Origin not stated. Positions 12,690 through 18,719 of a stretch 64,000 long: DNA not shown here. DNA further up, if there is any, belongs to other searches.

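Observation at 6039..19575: Self-contained 11-gene lipid cluster from carboxylase to final acyl transfer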

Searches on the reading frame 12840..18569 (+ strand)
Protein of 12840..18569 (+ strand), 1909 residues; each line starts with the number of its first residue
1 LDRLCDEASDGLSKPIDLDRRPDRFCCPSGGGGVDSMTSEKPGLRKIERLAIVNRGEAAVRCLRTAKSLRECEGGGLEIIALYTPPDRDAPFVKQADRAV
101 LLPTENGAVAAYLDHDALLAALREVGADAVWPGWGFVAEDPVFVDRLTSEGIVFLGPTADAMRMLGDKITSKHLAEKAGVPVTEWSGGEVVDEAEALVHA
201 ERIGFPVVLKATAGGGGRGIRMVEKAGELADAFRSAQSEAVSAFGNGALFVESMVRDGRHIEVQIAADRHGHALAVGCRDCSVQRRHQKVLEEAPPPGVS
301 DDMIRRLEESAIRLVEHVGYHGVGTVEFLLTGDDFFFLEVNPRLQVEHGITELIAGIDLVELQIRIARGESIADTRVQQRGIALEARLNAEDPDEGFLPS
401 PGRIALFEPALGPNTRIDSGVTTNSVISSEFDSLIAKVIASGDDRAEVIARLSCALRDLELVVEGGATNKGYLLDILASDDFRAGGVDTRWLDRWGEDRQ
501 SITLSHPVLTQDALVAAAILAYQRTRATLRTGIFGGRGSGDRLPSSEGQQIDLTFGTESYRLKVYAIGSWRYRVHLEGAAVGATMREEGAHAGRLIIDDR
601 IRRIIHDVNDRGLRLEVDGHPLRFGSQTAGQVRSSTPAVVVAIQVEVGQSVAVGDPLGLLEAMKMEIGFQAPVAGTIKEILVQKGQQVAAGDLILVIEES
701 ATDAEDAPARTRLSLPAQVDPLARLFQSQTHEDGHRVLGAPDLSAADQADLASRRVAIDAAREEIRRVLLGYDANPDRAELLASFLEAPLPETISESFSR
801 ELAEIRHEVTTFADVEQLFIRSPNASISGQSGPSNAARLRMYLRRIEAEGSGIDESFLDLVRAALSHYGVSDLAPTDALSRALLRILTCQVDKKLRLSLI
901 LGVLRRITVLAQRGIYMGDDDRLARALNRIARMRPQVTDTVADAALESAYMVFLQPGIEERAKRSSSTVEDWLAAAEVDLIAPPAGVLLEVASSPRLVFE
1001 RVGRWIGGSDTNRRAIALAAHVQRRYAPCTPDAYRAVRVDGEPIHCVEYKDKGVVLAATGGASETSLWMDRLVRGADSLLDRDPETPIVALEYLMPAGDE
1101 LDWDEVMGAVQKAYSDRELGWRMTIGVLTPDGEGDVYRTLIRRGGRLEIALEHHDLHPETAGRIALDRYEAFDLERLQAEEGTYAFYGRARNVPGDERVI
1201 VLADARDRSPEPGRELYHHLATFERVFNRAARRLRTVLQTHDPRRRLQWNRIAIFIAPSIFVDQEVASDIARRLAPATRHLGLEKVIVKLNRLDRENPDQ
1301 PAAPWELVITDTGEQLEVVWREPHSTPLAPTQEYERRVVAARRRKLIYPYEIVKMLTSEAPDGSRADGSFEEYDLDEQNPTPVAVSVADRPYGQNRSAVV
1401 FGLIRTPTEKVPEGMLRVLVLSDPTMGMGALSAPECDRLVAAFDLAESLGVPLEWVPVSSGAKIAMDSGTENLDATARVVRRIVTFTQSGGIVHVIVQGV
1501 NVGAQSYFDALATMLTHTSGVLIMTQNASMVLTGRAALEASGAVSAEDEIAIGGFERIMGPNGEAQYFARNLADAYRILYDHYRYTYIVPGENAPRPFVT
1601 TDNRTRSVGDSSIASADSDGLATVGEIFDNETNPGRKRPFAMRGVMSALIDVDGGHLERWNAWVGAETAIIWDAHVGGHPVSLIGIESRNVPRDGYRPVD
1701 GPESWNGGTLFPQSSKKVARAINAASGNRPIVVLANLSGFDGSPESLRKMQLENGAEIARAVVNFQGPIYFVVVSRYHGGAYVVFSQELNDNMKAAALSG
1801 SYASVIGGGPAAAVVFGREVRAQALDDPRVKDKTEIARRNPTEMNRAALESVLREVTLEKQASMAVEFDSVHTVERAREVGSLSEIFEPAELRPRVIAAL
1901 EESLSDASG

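Call 4: search_protein_families(library=pfam, proteins=[window:12840-18569:+])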
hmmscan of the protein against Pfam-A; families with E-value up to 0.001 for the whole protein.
window:12840-18569:+ (1909 aa): 10 families
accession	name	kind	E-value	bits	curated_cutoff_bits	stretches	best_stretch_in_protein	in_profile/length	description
PF02786.22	CPSase_L_D2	-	1.3e-61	208.3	19.8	1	167-372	1-208/211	Carbamoyl-phosphate synthase L chain, ATP binding domain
PF01039.27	Carboxyl_trans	-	3.3e-33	115.5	22.3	1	1414-1846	56-436/493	Carboxyl transferase domain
PF00289.28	Biotin_carb_N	-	1.7e-31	109.4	25.5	1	47-162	2-110/110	Biotin carboxylase, N-terminal domain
PF02785.25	Biotin_carb_C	-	5.9e-30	104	32.4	1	385-493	1-107/108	Biotin carboxylase C-terminal domain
PF00364.28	Biotin_lipoyl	-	1.5e-15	57.2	22.1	1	632-697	3-73/73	Biotin-requiring enzyme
PF02222.28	ATP-grasp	-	1.7e-13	51.1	27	1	174-343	2-162/179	ATP-grasp domain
PF13533.13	Biotin_lipoyl_2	-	6.6e-12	45.4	29.8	1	670-698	4-32/32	Biotin-lipoyl like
PF07478.18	Dala_Dala_lig_C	-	3.6e-07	30.3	24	1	175-342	2-174/204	D-ala D-ala ligase C-terminus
PF02655.19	ATP-grasp_3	-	9.1e-06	26.3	23.2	1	200-345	27-158/160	ATP-grasp domain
PF13437.12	HlyD_3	-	1.6e-05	26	22.2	0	670-700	3-33/106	HlyD family secretion protein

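Call 6: search_protein_families(library=ncbifam, proteins=[window:12840-18569:+], max_evalue=0.00001)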
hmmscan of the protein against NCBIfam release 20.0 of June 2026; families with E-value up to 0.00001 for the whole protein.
window:12840-18569:+ (1909 aa): 50 families (the best 25 are shown)
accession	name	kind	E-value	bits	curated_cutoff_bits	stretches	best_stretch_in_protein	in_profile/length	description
NF009554.0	PRK12999.1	equivalog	3.9e-158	528.4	965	2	45-494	3-454/1147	pyruvate carboxylase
TIGR02712.1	urea_carbox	equivalog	2.1e-142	476.2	1303.85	2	49-506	3-453/1201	urea carboxylase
NF006367.0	PRK08591.1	subfamily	2.4e-138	461.6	597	1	47-496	2-445/451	acetyl-CoA carboxylase biotin carboxylase subunit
TIGR01235.1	pyruv_carbox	equivalog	5.8e-135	451.3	1114.45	2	52-494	4-450/1143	pyruvate carboxylase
TIGR00514.1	accC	equivalog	2.4e-133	445.3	626.5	1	47-495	2-444/449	acetyl-CoA carboxylase biotin carboxylase subunit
NF006406.0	PRK08654.1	equivalog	6.5e-131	437.2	739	1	48-494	3-442/499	acetyl-CoA carboxylase biotin carboxylase subunit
NF009471.0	PRK12833.1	equivalog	1.2e-125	419.8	686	1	46-500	4-452/467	acetyl-CoA carboxylase biotin carboxylase subunit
NF005525.0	PRK07178.1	equivalog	3.6e-122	408.4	768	1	47-521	2-467/471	acetyl-CoA carboxylase biotin carboxylase subunit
NF006286.0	PRK08462.1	equivalog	3.9e-122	408.3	740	1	45-494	2-443/445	acetyl-CoA carboxylase biotin carboxylase subunit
NF004085.0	PRK05586.1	equivalog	2.5e-117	392.5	723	1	48-494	3-443/448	acetyl-CoA carboxylase biotin carboxylase subunit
NF006287.0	PRK08463.1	equivalog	3.5e-114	382.2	775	1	47-497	2-446/479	acetyl-CoA carboxylase subunit A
NF006766.0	PRK09288.1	equivalog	2.7e-17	62.6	339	1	108-377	57-318/396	formate-dependent phosphoribosylglycinamide formyltransferase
TIGR01142.1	purT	equivalog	8.1e-17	61.2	502.15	1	105-377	41-305/380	phosphoribosylglycinamide formyltransferase 2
NF004679.0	PRK06019.1-5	equivalog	2.9e-15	56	326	1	155-343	87-267/376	5-(carboxyamino)imidazole ribonucleotide synthase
NF004680.0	PRK06019.1-6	equivalog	5.8e-15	54.9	327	1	107-334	61-275/405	5-(carboxyamino)imidazole ribonucleotide synthase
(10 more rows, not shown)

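Call 14: find_related_loci(query=window:12840-18569:+, collection=genome_contigs, flank=10000)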
Query window:12840-18569:+ (1909 aa) in genome_contigs; peptide patterns used: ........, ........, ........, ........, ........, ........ (x = any residue, [..] = any of these).
219 stretches matched a pattern; 169 encode a relative of the query (tblastn E <= 1e-3); the best 80 are kept; 78 distinct loci.
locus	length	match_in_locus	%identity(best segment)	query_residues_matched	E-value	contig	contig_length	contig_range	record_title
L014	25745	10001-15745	82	1-1903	0e+0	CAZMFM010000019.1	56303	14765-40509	MAG TPA_asm: uncultured Spirochaetaceae bacterium isolate SRP128015_co1_44 genome assembly, contig: NODE_387_length_5630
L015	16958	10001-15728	88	1-1909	0e+0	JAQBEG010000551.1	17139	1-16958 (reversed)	MAG: Deltaproteobacteria bacterium isolate MAG_424_bin-21 424_bin-21_ctg-551, whole genome shotgun sequence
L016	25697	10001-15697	80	3-1907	0e+0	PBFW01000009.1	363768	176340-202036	MAG: Deltaproteobacteria bacterium isolate SP3084 33498, whole genome shotgun sequence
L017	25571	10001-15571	79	44-1901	0e+0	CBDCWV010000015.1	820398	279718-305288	MAG: Myxococcota bacterium isolate 34004a8b-9376-4cd6-be01-4685081f5010 genome assembly, contig: contig_15, whole genome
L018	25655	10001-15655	77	22-1903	0e+0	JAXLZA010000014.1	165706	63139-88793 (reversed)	MAG: Myxococcota bacterium isolate STL-MYXA1 C2.238.fa-14, whole genome shotgun sequence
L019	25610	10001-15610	78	35-1903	0e+0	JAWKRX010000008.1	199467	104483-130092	MAG: Myxococcota bacterium isolate BC2.74 BC2.74.fa-8, whole genome shotgun sequence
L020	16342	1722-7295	78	43-1904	0e+0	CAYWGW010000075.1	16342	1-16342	MAG TPA_asm: uncultured Spirochaetaceae bacterium isolate SRP141376_co3_17 genome assembly, contig: NODE_9726_length_163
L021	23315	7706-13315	78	30-1903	0e+0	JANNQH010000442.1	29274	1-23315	MAG: Deltaproteobacteria bacterium isolate SOY_31_metabat_477 SOY_31_k141_722465, whole genome shotgun sequence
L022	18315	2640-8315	79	13-1904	0e+0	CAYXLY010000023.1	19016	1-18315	MAG TPA_asm: uncultured Spirochaetaceae bacterium isolate binchicken_co13_458 genome assembly, contig: NODE_4092_length_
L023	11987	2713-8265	78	45-1901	0e+0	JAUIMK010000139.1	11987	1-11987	MAG: bacterium isolate Co_bin.94 NODE_29600_length_11987_cov_1.612479, whole genome shotgun sequence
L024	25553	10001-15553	77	45-1901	0e+0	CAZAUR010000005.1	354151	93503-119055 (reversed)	MAG TPA_asm: uncultured Spirochaetaceae bacterium isolate binchicken_co46_630 genome assembly, contig: NODE_17_length_35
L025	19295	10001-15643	84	30-1908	0e+0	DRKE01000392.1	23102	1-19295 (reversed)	MAG TPA_asm: Deltaproteobacteria bacterium isolate HyVt-433 HyVt-433_k145_644580, whole genome shotgun sequence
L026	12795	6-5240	77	154-1905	0e+0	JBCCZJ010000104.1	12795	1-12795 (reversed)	MAG: Myxococcota bacterium isolate P01_F01_bin.32 k141_2418040_length_12795_cov_13.1554, whole genome shotgun sequence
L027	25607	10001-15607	78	29-1901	0e+0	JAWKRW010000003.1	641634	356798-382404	MAG: Myxococcota bacterium isolate BC1.76 BC1.76.fa-3, whole genome shotgun sequence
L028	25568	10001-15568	79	45-1901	0e+0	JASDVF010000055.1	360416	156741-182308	MAG: Myxococcota bacterium isolate P24860_114_MAG_114 P24860_114_S12_mspades_4_length_360416_cov_23, whole genome shotgu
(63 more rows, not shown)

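Call 22: search_solved_structures(query=window:12840-18569:+, max_evalue=1e-10)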
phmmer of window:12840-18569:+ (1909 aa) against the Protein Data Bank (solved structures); distinct sequences matched with E-value up to 1e-10: 94 (the best 60 are shown).
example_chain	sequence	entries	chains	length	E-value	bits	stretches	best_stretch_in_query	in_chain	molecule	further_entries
3u9s_A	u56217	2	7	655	2.3e-113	383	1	42-700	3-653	Methylcrotonyl-CoA carboxylase, alpha-subunit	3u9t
9tps_G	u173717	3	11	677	1.1e-110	374.1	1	47-494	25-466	Biotin carboxylase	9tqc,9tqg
9eb7_A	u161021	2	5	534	5.3e-109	368.6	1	43-498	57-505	Biotin carboxylase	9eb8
5mlk_A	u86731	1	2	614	2.1e-108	366.5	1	44-513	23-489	Acetyl-COA carboxylase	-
30hu_A3a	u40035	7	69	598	3.6e-107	362.5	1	45-521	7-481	Biotin-dependent acyl-coenzyme A carboxylase alpha3 subunit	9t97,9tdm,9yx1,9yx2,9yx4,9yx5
8j4z_E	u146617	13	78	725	4.5e-107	362.2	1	45-704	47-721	Methylcrotonoyl-CoA carboxylase subunit alpha, mitochondrial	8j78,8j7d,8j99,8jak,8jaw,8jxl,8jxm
8hz4_A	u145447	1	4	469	1.7e-106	360.2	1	50-494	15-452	Biotin carboxylase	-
7ybu_A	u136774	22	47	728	4.8e-106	358.8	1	42-697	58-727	Propionyl-CoA carboxylase alpha chain, mitochondrial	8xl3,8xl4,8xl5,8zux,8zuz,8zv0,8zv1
4hnt_A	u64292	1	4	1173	6.4e-106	358.3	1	39-494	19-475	Pyruvate carboxylase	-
9wkr_A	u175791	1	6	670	1.4e-105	357.2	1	47-697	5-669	Propionyl-CoA carboxylase alpha chain, mitochondrial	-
3bg5_A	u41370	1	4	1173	1.6e-105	357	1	39-494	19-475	Pyruvate carboxylase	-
9yx0_D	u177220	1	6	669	1.9e-105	356.8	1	48-518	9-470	biotin carboxylase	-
4hnu_A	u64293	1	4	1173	2.9e-105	356.2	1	39-494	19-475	Pyruvate carboxylase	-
8zuy_A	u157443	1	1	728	5.7e-105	355.2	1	42-697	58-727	Propionyl-CoA carboxylase alpha chain, mitochondrial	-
4hnv_A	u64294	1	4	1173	7.4e-105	354.8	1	39-494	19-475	Pyruvate carboxylase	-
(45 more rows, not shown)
